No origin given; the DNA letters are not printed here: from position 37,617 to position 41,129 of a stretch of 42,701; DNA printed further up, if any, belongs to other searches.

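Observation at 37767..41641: Candidate two-gene defence module: nuclease-methyltransferase-TRD enzyme with an overlapping kinase-like partner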

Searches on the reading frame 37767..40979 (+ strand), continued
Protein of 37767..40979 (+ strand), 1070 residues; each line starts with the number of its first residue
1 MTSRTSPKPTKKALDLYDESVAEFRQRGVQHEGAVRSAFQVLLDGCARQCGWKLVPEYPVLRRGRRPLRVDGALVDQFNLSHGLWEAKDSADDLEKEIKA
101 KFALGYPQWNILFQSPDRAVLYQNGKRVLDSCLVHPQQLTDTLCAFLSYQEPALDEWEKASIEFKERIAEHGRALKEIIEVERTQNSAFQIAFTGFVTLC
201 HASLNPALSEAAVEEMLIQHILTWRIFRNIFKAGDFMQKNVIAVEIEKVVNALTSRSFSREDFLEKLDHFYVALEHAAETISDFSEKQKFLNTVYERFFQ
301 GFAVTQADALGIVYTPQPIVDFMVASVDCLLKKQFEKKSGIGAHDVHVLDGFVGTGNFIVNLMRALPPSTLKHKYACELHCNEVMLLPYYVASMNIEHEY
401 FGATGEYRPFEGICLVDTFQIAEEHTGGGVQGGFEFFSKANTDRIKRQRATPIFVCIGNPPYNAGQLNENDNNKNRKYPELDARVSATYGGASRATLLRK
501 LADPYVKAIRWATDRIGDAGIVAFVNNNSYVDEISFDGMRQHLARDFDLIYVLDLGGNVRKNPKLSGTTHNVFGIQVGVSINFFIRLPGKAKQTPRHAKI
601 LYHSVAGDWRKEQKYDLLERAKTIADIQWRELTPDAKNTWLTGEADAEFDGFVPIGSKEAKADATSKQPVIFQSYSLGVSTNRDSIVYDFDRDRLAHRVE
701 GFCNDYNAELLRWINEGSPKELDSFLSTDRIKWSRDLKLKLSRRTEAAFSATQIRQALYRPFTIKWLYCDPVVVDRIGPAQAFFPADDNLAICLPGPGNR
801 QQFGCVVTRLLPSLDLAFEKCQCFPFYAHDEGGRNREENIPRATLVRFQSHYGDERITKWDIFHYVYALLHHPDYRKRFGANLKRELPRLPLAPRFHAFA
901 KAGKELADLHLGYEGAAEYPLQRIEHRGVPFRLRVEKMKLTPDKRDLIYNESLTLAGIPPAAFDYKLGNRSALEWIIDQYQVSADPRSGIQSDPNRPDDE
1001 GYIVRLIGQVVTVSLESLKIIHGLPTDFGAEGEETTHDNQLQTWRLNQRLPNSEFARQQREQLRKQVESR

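Call 48: get_annotated_region(hit=H3, flank=4000)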
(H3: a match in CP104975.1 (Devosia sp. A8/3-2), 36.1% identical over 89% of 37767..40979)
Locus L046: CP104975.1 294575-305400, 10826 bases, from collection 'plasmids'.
description: Devosia sp. A8/3-2 plasmid p_unnamed1, complete sequence
organism: Devosia sp. A8/3-2 (NCBI taxid 2978393)
taxonomy: Bacteria; Pseudomonadota; Alphaproteobacteria; Hyphomicrobiales; Devosiaceae; Devosia; Devosia sp. A8/3-2
host: -; source: Oxytropis tragacanthoides,cell culture,root nodule; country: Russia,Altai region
typing (MOB-suite, as given by PLSDB): non-mobilizable; mating-pair formation MPF_T
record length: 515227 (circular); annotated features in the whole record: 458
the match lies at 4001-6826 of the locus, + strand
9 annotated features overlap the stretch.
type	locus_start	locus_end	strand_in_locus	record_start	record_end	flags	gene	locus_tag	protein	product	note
CDS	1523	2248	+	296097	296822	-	-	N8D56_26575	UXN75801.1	hypothetical protein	-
CDS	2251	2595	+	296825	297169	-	-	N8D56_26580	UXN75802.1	hypothetical protein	-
CDS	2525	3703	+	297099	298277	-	-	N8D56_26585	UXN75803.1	hypothetical protein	-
CDS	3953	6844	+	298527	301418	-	-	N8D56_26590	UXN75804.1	N-6 DNA methylase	-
CDS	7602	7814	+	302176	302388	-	-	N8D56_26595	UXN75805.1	hypothetical protein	-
CDS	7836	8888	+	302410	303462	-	-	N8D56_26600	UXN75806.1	ImmA/IrrE family metallo-endopeptidase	-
CDS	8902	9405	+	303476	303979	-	-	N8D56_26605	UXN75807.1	hypothetical protein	-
CDS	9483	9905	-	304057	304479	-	-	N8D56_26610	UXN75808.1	thermonuclease family protein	-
CDS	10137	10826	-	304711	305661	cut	-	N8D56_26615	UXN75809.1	hypothetical protein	-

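Call 54: find_homologous_proteins(query=window:37767-40979:+, max_evalue=1e-50)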
Query window:37767-40979:+ (1070 aa): 7898 proteins with E <= 1e-50 among 8000 candidates; the best 120 are listed.
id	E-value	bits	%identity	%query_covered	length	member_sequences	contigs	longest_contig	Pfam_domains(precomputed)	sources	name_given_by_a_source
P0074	0.0e+0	2346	100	94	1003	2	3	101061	PF18135.8,PF02384.23,PF22240.2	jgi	jgi:predicted helicase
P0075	0.0e+0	2338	93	100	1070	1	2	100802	PF18135.8,PF02384.23,PF22240.2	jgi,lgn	jgi:predicted helicase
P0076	0.0e+0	2067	84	100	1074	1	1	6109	PF18135.8,PF02384.23,PF22240.2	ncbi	-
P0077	0.0e+0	1882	75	100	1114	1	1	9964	PF18135.8,PF02384.23,PF22240.2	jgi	-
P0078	0.0e+0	1849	80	94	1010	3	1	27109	PF18135.8,PF02384.23,PF22240.2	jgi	-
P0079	0.0e+0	1844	75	100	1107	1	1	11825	PF18135.8,PF02384.23,PF22240.2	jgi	jgi:predicted helicase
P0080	0.0e+0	1830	74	100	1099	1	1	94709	PF18135.8,PF02384.23,PF22240.2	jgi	jgi:predicted helicase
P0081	0.0e+0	1816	74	100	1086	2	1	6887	PF18135.8,PF02384.23,PF22240.2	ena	-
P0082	0.0e+0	1797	73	100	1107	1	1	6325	PF18135.8,PF02384.23,PF22240.2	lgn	-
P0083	0.0e+0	1790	73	100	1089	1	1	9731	PF18135.8,PF02384.23,PF22240.2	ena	-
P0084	0.0e+0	1752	71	100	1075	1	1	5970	PF18135.8,PF02384.23,PF22240.2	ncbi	-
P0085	0.0e+0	1750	71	99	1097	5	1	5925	PF18135.8,PF02384.23,PF22240.2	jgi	-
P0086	0.0e+0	1745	71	100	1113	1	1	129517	PF18135.8,PF02384.23,PF22240.2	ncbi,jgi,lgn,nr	ncbi:MAG: hypothetical protein QOE70_943 [Chthoniobacter sp.]|jgi:predicted helicase|nr:hypothetical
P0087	0.0e+0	1734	71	99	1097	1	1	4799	PF18135.8,PF02384.23,PF22240.2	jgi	jgi:predicted helicase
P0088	0.0e+0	1732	70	100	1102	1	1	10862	PF18135.8,PF02384.23,PF22240.2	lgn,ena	-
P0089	0.0e+0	1727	70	99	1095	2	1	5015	PF18135.8,PF02384.23,PF22240.2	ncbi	-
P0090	0.0e+0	1709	69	100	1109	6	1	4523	PF18135.8,PF02384.23,PF22240.2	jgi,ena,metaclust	metaclust:\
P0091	0.0e+0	1700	70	99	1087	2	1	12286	PF18135.8,PF02384.23,PF22240.2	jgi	jgi:predicted helicase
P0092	0.0e+0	1698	73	95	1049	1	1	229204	PF18135.8,PF02384.23,PF22240.2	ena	-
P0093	0.0e+0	1688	69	99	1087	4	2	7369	PF18135.8,PF02384.23,PF22240.2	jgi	jgi:predicted helicase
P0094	0.0e+0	1657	68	99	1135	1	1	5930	PF18135.8,PF02384.23,PF22240.2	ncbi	ncbi:MAG: type ISP restriction/modification enzyme [Chthoniobacterales bacterium]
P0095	0.0e+0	1589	68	95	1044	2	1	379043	PF18135.8,PF02384.23,PF22240.2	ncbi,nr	ncbi:MAG TPA: type ISP restriction/modification enzyme [Chthoniobacterales bacterium]|nr:type ISP re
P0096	0.0e+0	1541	67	94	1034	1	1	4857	PF18135.8,PF02384.23,PF22240.2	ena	-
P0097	0.0e+0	1502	61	100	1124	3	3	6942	PF18135.8,PF02384.23,PF22240.2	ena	-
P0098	0.0e+0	1488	63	99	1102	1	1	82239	PF18135.8,PF02384.23,PF22240.2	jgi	jgi:predicted helicase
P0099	0.0e+0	1482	61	100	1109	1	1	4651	PF18135.8,PF02384.23,PF22240.2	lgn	-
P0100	0.0e+0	1465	62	99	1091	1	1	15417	PF18135.8,PF02384.23,PF07669.18,PF22240.2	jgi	jgi:predicted helicase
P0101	0.0e+0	1444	61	99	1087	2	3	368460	PF18135.8,PF02384.23,PF22240.2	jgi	-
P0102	0.0e+0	1436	61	99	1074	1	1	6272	PF18135.8,PF02384.23,PF22240.2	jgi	jgi:predicted helicase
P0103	0.0e+0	1434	60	99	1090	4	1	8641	PF18135.8,PF02384.23,PF22240.2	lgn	-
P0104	0.0e+0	1378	60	95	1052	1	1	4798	PF18135.8,PF02384.23,PF22240.2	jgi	jgi:predicted helicase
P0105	0.0e+0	1362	61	94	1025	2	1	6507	PF18135.8,PF02384.23,PF22240.2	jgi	jgi:predicted helicase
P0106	0.0e+0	1362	58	95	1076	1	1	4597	PF18135.8,PF02384.23,PF07669.18,PF22240.2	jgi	jgi:predicted helicase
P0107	0.0e+0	1358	59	95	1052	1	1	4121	PF18135.8,PF02384.23,PF22240.2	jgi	jgi:predicted helicase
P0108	0.0e+0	1353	58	95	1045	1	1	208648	PF18135.8,PF02384.23,PF07669.18,PF22240.2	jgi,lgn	jgi:predicted helicase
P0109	0.0e+0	1352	58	95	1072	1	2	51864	PF18135.8,PF02384.23,PF22240.2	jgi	jgi:predicted helicase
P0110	0.0e+0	1351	60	95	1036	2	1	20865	PF18135.8,PF02384.23,PF22240.2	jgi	-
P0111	0.0e+0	1351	59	95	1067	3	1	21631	PF18135.8,PF02384.23,PF22240.2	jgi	jgi:predicted helicase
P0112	0.0e+0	1349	60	95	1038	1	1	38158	PF18135.8,PF02384.23,PF22240.2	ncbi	-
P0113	0.0e+0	1340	58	95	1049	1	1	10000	PF18135.8,PF02384.23,PF22240.2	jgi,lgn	jgi:predicted helicase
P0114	0.0e+0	1339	59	95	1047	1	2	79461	PF18135.8,PF02384.23,PF07669.18,PF22240.2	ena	-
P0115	0.0e+0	1336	59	95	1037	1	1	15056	PF18135.8,PF02384.23,PF22240.2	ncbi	-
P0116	0.0e+0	1336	58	95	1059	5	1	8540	PF18135.8,PF02384.23,PF22240.2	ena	-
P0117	0.0e+0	1336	58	95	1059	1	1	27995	PF18135.8,PF02384.23,PF22240.2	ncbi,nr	ncbi:MAG: N-6 DNA methylase [Verrucomicrobia bacterium]|nr:N-6 DNA methylase [Verrucomicrobiota bact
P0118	0.0e+0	1335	74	73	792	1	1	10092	PF18135.8,PF02384.23,PF22240.2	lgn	-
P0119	0.0e+0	1335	59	96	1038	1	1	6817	PF18135.8,PF02384.23,PF22240.2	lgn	-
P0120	0.0e+0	1334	57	95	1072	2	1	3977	PF18135.8,PF02384.23,PF22240.2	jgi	jgi:predicted helicase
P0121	0.0e+0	1332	57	95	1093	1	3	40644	PF18135.8,PF02384.23,PF22240.2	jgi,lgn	-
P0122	0.0e+0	1332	57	96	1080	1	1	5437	PF18135.8,PF02384.23,PF07669.18,PF22240.2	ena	-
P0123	0.0e+0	1332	58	95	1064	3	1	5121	PF18135.8,PF02384.23,PF22240.2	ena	-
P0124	0.0e+0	1331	59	95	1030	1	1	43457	PF18135.8,PF02384.23,PF22240.2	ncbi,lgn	-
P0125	0.0e+0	1331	58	95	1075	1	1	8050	PF18135.8,PF02384.23,PF22240.2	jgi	jgi:predicted helicase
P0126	0.0e+0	1330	56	95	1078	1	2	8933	PF18135.8,PF02384.23,PF22240.2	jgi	-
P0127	0.0e+0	1327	58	96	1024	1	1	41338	PF18135.8,PF02384.23,PF22240.2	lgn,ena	-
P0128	0.0e+0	1327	58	96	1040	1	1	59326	PF18135.8,PF02384.23,PF22240.2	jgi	jgi:predicted helicase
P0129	0.0e+0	1325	57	96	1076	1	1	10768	PF18135.8,PF02384.23,PF22240.2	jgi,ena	-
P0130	0.0e+0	1325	58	95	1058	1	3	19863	PF18135.8,PF02384.23,PF07669.18,PF22240.2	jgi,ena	jgi:predicted helicase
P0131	0.0e+0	1324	56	96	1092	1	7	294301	PF18135.8,PF02384.23,PF22240.2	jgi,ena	jgi:predicted helicase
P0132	0.0e+0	1324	57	95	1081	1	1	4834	PF18135.8,PF02384.23,PF07669.18,PF22240.2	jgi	jgi:predicted helicase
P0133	0.0e+0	1324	58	96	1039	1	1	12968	PF18135.8,PF02384.23,PF22240.2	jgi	jgi:predicted helicase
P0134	0.0e+0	1321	55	96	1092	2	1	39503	PF18135.8,PF02384.23,PF22240.2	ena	-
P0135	0.0e+0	1320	58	95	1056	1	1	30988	PF18135.8,PF02384.23,PF22240.2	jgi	jgi:predicted helicase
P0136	0.0e+0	1319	56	95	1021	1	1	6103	PF18135.8,PF02384.23,PF07669.18,PF22240.2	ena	-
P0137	0.0e+0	1319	58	95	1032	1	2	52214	PF18135.8,PF02384.23,PF22240.2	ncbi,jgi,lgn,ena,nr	ncbi:MAG TPA: type ISP restriction/modification enzyme [Pyrinomonadaceae bacterium]|nr:type ISP rest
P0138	0.0e+0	1318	59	94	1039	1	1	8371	PF18135.8,PF02384.23,PF22240.2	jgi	jgi:predicted helicase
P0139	0.0e+0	1318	59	96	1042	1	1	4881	PF18135.8,PF02384.23,PF22240.2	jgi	jgi:predicted helicase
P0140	0.0e+0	1318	57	95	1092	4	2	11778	PF18135.8,PF02384.23,PF22240.2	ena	-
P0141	0.0e+0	1318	57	95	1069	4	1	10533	PF18135.8,PF02384.23,PF22240.2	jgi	jgi:predicted helicase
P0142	0.0e+0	1317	57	95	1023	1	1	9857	PF18135.8,PF02384.23,PF07669.18,PF22240.2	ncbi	-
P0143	0.0e+0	1316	59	95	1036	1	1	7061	PF18135.8,PF02384.23,PF22240.2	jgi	jgi:predicted helicase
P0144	0.0e+0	1315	56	95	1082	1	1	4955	PF18135.8,PF02384.23,PF22240.2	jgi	jgi:predicted helicase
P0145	0.0e+0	1315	57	96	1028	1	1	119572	PF18135.8,PF02384.23,PF22240.2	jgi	jgi:predicted helicase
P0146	0.0e+0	1315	59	95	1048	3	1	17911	PF18135.8,PF02384.23,PF22240.2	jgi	-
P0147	0.0e+0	1315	58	95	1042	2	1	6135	PF18135.8,PF02384.23,PF22240.2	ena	-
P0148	0.0e+0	1315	58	95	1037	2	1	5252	PF18135.8,PF02384.23,PF22240.2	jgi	jgi:predicted helicase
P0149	0.0e+0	1314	58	95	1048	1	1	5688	PF18135.8,PF02384.23,PF22240.2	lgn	-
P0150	0.0e+0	1313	57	96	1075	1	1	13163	PF18135.8,PF02384.23,PF07669.18,PF22240.2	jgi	jgi:predicted helicase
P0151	0.0e+0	1313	57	95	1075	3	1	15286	PF18135.8,PF02384.23,PF22240.2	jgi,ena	-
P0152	0.0e+0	1313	58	95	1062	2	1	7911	PF18135.8,PF02384.23,PF22240.2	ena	-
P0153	0.0e+0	1312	59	95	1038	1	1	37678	PF18135.8,PF02384.23,PF22240.2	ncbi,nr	ncbi:MAG: N-6 DNA methylase [Pirellulales bacterium]|nr:N-6 DNA methylase [Pirellulales bacterium]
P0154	0.0e+0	1312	59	96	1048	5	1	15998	PF18135.8,PF02384.23,PF22240.2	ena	-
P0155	0.0e+0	1312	58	95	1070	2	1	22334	PF18135.8,PF02384.23,PF22240.2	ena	-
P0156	0.0e+0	1312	55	95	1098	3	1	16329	PF18135.8,PF02384.23,PF22240.2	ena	-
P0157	0.0e+0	1311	57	95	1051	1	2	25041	PF18135.8,PF02384.23,PF22240.2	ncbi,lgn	-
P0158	0.0e+0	1311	56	95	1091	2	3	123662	PF18135.8,PF02384.23,PF22240.2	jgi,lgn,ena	-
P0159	0.0e+0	1311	57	96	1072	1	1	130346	PF18135.8,PF02384.23,PF22240.2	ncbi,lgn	-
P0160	0.0e+0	1309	59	94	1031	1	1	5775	PF18135.8,PF02384.23,PF22240.2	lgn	-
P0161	0.0e+0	1309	57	95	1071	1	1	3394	PF18135.8,PF02384.23,PF22240.2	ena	-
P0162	0.0e+0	1309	58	95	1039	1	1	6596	PF18135.8,PF02384.23,PF22240.2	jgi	jgi:predicted helicase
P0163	0.0e+0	1308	58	95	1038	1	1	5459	PF18135.8,PF02384.23,PF22240.2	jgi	jgi:predicted helicase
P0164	0.0e+0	1308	57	95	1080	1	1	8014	PF18135.8,PF02384.23,PF22240.2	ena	-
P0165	0.0e+0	1308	55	98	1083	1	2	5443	PF18135.8,PF02384.23,PF22240.2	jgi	jgi:predicted helicase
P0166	0.0e+0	1305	57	95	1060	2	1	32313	PF18135.8,PF02384.23,PF07669.18,PF22240.2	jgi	jgi:predicted helicase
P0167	0.0e+0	1304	57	95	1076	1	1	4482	PF18135.8,PF02384.23,PF22240.2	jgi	jgi:predicted helicase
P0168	0.0e+0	1304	57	95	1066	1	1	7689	PF18135.8,PF02384.23,PF22240.2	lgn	-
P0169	0.0e+0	1301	57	95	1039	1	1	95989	PF18135.8,PF02384.23,PF22240.2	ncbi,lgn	ncbi:MAG: type ISP restriction/modification enzyme [Phycisphaerae bacterium]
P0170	0.0e+0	1301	58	95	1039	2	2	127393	PF18135.8,PF02384.23,PF22240.2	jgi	jgi:predicted helicase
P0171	0.0e+0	1301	55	95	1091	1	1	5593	PF18135.8,PF02384.23,PF22240.2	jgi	jgi:predicted helicase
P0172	0.0e+0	1301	55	95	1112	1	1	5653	PF18135.8,PF02384.23,PF22240.2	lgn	-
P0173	0.0e+0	1301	57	96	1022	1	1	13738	PF18135.8,PF02384.23,PF07669.18,PF20473.5,PF22240.2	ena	-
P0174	0.0e+0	1300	56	95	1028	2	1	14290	PF18135.8,PF02384.23,PF22240.2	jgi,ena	jgi:predicted helicase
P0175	0.0e+0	1299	56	96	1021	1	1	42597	PF18135.8,PF02384.23,PF22240.2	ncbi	ncbi:MAG: type ISP restriction/modification enzyme [Blastocatellia bacterium]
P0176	0.0e+0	1299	57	95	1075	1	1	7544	PF18135.8,PF02384.23,PF22240.2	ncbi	-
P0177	0.0e+0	1298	57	96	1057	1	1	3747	PF18135.8,PF02384.23,PF22240.2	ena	-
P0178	0.0e+0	1297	57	96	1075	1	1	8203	PF18135.8,PF02384.23,PF22240.2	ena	-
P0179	0.0e+0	1296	57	95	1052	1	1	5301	PF18135.8,PF02384.23,PF22240.2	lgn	-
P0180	0.0e+0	1296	57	95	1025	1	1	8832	PF18135.8,PF02384.23,PF22240.2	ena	-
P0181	0.0e+0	1296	58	95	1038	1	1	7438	PF18135.8,PF02384.23,PF22240.2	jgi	jgi:predicted helicase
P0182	0.0e+0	1296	57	96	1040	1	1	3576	PF18135.8,PF02384.23,PF22240.2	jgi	jgi:predicted helicase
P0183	0.0e+0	1296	58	92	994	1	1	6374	PF18135.8,PF02384.23,PF07669.18,PF22240.2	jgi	jgi:predicted helicase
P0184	0.0e+0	1295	56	95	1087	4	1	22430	PF18135.8,PF02384.23,PF22240.2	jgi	-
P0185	0.0e+0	1295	56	96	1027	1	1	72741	PF18135.8,PF02384.23,PF07669.18,PF22240.2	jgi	jgi:predicted helicase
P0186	0.0e+0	1294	56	95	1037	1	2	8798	PF18135.8,PF02384.23,PF22240.2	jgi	jgi:predicted helicase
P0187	0.0e+0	1293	57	95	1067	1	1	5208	PF18135.8,PF02384.23,PF22240.2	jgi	jgi:predicted helicase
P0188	0.0e+0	1291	57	95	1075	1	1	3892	PF18135.8,PF02384.23,PF22240.2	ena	-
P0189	0.0e+0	1291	58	95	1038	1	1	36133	PF18135.8,PF02384.23,PF22240.2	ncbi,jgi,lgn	jgi:predicted helicase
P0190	0.0e+0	1291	57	95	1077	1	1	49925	PF18135.8,PF02384.23,PF22240.2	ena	-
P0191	0.0e+0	1290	59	92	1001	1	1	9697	PF18135.8,PF02384.23,PF22240.2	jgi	jgi:predicted helicase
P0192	0.0e+0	1289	57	95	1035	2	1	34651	PF18135.8,PF02384.23,PF22240.2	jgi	-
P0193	0.0e+0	1289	56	95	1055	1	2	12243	PF18135.8,PF02384.23,PF22240.2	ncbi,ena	-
